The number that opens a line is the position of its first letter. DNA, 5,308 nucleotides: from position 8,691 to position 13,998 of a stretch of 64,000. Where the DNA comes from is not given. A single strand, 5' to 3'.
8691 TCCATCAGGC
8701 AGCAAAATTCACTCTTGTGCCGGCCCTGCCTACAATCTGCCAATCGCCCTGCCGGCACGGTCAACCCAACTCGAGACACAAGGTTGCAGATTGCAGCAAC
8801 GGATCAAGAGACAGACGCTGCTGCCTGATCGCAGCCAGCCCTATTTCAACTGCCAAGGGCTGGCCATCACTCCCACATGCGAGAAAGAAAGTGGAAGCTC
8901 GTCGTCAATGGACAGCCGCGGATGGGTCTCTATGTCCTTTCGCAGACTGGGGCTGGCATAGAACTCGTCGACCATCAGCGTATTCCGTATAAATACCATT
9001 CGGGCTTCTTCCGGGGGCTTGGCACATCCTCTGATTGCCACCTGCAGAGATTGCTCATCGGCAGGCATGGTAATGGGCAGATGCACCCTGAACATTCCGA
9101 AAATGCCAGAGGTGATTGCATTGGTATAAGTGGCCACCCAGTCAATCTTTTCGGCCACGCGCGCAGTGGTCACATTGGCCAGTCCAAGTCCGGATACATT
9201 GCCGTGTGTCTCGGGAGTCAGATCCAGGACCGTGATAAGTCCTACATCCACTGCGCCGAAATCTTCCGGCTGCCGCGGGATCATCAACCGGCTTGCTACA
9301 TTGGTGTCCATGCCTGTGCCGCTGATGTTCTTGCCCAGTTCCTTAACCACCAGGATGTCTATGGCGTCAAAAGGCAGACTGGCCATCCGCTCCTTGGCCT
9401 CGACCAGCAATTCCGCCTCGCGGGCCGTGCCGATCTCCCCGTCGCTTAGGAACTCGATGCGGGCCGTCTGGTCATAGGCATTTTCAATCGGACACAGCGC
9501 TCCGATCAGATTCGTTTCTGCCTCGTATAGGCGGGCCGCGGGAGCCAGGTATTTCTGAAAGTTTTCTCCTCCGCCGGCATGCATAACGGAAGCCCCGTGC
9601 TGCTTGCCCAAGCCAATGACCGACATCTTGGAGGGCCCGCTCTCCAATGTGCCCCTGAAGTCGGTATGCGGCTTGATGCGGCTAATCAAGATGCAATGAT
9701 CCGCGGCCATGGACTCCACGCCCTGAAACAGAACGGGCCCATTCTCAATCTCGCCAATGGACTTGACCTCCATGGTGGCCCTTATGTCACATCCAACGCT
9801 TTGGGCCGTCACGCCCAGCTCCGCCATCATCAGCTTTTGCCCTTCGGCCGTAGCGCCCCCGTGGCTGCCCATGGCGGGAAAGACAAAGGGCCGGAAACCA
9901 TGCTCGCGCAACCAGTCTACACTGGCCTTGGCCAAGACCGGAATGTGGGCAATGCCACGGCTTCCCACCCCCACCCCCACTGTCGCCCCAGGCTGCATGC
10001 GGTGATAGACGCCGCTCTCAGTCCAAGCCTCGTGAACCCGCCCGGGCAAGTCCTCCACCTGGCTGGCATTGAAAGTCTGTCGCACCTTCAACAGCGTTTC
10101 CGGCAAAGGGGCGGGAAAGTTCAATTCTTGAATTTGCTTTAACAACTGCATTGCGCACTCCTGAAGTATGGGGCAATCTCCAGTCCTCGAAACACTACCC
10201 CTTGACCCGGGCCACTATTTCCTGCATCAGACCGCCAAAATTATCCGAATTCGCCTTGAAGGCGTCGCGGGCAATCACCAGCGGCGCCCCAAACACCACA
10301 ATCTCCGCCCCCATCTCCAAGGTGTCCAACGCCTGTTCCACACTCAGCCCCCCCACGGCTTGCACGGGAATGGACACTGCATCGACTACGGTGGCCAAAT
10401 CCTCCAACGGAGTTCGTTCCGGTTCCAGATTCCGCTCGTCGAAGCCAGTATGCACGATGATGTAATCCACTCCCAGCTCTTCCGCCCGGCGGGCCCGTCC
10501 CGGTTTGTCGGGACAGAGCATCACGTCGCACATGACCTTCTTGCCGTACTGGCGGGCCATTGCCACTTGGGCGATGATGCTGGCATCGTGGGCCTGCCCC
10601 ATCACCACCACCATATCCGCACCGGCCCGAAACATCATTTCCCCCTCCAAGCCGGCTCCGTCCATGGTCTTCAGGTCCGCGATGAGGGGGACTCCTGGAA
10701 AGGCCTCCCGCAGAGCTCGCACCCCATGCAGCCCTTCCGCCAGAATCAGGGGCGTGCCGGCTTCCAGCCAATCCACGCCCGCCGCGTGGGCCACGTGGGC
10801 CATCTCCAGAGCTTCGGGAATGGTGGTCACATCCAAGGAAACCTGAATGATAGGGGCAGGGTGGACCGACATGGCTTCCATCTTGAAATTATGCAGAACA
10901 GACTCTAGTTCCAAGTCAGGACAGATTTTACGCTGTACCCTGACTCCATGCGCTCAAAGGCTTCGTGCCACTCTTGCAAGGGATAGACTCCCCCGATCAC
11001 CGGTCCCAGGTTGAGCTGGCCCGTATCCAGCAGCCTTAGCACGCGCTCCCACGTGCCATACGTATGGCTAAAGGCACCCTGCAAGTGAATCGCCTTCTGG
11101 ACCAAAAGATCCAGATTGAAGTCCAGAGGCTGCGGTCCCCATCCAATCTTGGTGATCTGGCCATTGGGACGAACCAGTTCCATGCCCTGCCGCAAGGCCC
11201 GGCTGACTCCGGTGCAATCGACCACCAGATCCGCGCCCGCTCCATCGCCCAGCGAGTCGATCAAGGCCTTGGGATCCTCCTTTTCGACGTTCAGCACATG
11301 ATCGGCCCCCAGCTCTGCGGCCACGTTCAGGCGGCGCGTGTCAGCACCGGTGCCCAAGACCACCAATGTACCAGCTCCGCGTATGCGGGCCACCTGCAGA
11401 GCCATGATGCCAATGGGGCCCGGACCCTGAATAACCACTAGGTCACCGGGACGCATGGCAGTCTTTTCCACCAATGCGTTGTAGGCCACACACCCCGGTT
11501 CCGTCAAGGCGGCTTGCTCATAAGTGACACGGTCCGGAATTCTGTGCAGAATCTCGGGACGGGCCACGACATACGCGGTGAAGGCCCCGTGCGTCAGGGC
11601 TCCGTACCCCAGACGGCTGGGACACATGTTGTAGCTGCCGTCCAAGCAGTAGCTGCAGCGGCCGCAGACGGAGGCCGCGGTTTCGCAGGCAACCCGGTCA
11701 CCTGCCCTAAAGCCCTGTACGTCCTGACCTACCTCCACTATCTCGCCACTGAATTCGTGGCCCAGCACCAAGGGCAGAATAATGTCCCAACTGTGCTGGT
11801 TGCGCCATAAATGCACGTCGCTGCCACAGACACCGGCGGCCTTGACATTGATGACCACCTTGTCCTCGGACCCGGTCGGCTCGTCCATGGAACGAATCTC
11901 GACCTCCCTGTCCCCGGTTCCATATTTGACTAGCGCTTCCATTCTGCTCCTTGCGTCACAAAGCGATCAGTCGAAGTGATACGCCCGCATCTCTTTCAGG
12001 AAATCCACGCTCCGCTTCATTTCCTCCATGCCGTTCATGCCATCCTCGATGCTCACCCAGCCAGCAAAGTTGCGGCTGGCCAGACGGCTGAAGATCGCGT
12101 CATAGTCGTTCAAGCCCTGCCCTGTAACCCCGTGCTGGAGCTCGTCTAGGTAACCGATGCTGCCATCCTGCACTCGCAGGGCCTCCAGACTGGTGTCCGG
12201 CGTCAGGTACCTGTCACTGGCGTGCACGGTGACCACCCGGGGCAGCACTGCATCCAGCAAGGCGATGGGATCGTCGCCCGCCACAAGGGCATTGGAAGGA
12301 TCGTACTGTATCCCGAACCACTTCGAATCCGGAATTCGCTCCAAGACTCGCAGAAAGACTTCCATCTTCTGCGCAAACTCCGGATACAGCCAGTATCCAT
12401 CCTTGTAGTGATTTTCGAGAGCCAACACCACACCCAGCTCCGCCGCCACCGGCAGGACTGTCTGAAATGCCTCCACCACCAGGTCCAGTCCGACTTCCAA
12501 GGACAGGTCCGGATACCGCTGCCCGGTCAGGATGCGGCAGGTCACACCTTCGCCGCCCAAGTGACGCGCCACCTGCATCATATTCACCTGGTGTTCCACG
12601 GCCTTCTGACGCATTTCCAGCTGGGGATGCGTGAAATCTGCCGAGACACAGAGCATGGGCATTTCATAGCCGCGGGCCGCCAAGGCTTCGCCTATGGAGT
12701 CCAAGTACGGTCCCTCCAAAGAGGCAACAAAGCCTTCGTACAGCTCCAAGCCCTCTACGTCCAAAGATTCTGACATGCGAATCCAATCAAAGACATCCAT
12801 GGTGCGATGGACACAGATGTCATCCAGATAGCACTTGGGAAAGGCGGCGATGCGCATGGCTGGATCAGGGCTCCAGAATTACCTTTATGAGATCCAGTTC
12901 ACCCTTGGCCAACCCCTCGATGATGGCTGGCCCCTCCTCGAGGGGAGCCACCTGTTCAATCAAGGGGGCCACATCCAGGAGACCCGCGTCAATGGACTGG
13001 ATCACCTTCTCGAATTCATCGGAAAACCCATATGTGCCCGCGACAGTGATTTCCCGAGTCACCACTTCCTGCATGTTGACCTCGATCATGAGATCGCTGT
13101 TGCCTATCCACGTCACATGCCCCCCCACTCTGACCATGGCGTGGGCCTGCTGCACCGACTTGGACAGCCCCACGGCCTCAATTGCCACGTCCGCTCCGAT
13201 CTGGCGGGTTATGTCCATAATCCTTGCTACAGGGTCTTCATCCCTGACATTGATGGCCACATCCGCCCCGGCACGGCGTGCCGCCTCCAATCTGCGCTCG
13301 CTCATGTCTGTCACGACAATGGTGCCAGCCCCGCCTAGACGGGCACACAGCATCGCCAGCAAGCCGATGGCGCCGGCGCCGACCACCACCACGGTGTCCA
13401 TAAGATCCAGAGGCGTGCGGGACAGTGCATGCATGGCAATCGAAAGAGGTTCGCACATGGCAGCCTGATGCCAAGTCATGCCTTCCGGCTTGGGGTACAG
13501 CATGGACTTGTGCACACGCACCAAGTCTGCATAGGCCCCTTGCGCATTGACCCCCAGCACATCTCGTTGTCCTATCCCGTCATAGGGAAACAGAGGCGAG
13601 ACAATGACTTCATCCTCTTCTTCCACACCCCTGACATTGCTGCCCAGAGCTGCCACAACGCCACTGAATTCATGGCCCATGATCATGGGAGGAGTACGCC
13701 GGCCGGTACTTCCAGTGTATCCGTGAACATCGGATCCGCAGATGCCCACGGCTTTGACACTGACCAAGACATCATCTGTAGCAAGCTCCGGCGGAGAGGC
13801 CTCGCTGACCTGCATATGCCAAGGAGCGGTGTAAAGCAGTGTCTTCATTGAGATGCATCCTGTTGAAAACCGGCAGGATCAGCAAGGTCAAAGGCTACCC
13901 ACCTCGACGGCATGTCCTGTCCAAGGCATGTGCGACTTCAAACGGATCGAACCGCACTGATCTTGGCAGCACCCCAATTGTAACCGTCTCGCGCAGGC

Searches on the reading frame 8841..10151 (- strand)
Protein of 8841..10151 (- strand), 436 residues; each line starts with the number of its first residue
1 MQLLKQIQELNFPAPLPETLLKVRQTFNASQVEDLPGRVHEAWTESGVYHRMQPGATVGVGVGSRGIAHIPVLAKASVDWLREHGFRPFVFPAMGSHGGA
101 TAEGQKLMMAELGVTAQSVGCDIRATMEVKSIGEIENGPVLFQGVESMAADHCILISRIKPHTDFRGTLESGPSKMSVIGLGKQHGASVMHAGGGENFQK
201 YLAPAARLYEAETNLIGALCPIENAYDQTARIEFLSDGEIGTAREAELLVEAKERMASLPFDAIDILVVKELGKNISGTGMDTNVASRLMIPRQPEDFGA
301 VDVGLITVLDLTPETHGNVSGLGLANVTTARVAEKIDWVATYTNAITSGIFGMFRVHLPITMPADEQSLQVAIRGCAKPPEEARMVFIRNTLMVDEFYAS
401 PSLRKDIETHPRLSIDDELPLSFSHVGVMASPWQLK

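Call 24: search_protein_families(library=pfam, proteins=[window:8841-10151:-])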
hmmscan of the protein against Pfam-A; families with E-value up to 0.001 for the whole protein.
window:8841-10151:- (436 aa): 1 family
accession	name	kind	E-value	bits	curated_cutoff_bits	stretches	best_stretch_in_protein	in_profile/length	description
PF04015.17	DUF362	-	0.00095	19.7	24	0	71-225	20-171/200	Domain of unknown function (DUF362)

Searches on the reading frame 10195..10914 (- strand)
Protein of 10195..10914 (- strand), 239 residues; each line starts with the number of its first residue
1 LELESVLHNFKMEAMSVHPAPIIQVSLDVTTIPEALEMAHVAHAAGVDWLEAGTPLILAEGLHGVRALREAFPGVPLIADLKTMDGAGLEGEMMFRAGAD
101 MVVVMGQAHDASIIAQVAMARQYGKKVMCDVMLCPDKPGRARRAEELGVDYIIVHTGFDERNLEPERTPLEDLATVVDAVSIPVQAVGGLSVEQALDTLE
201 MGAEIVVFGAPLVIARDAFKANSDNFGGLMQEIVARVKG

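Call 24: search_protein_families(library=pfam, proteins=[window:10195-10914:-])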
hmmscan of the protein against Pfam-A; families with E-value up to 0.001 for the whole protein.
window:10195-10914:- (239 aa): 5 families
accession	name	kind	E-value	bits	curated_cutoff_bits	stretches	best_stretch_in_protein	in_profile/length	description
PF00215.30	OMPdecase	-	1.1e-22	81.4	27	1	23-217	3-213/221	Orotidine 5'-phosphate decarboxylase / HUMPS family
PF02581.23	TMP-TENI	-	6e-06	26.2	27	1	140-206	107-174/180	Thiamine monophosphate synthase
PF03060.21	NMO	-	1.1e-05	25.4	28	1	141-218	149-231/331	Nitronate monooxygenase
PF00107.32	ADH_zinc_N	-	0.00029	21.2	31.8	1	119-211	5-91/129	Zinc-binding dehydrogenase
PF01070.24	FMN_dh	-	0.00079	19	24.9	0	139-216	230-309/350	FMN-dependent dehydrogenase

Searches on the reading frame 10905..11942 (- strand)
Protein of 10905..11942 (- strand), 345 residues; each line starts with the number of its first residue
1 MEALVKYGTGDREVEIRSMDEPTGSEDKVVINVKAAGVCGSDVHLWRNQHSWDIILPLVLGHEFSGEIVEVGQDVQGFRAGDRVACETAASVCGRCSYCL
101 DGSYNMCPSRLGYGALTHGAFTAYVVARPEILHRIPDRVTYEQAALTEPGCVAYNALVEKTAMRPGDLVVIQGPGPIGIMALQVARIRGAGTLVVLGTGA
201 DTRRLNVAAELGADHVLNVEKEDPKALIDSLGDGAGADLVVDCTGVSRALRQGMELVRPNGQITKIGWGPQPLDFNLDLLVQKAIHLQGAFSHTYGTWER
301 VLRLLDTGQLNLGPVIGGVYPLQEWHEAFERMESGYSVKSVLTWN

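Call 24: search_protein_families(library=pfam, proteins=[window:10905-11942:-])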
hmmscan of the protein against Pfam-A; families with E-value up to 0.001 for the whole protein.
window:10905-11942:- (345 aa): 4 families
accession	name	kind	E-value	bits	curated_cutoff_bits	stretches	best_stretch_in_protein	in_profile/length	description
PF08240.17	ADH_N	-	9.9e-30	103.3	23.5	1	26-137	2-104/104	Alcohol dehydrogenase GroES-like domain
PF00107.32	ADH_zinc_N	-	9.2e-27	94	31.8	1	176-306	1-128/129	Zinc-binding dehydrogenase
PF13602.12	ADH_zinc_N_2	-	2e-13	51.8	27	1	211-335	1-126/134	Zinc-binding dehydrogenase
PF16912.11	Glu_dehyd_C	-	9.3e-11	42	34.9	1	165-342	30-209/211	Glucose dehydrogenase C-terminus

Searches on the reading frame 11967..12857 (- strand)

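Call 24: search_protein_families(library=pfam, proteins=[window:11967-12857:-])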
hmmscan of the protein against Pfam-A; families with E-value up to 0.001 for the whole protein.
window:11967-12857:- (296 aa): 1 family
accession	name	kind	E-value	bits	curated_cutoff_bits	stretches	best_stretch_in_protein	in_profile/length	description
PF01261.30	AP_endonuc_2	-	4.6e-35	121.9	31.1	1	31-289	6-248/249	Xylose isomerase-like TIM barrel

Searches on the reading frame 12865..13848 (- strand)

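Call 24: search_protein_families(library=pfam, proteins=[window:12865-13848:-])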
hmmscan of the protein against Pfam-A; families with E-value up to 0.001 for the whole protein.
window:12865-13848:- (327 aa): 4 families
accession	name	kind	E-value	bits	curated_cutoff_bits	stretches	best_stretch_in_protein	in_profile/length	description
PF00107.32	ADH_zinc_N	-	8.9e-28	97.3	31.8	1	160-286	1-127/129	Zinc-binding dehydrogenase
PF08240.17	ADH_N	-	1.1e-19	71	23.5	1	25-122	3-104/104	Alcohol dehydrogenase GroES-like domain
PF16912.11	Glu_dehyd_C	-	2.3e-06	27.7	34.9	1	131-261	6-143/211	Glucose dehydrogenase C-terminus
PF13602.12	ADH_zinc_N_2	-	4.7e-06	28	27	1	194-308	2-118/134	Zinc-binding dehydrogenase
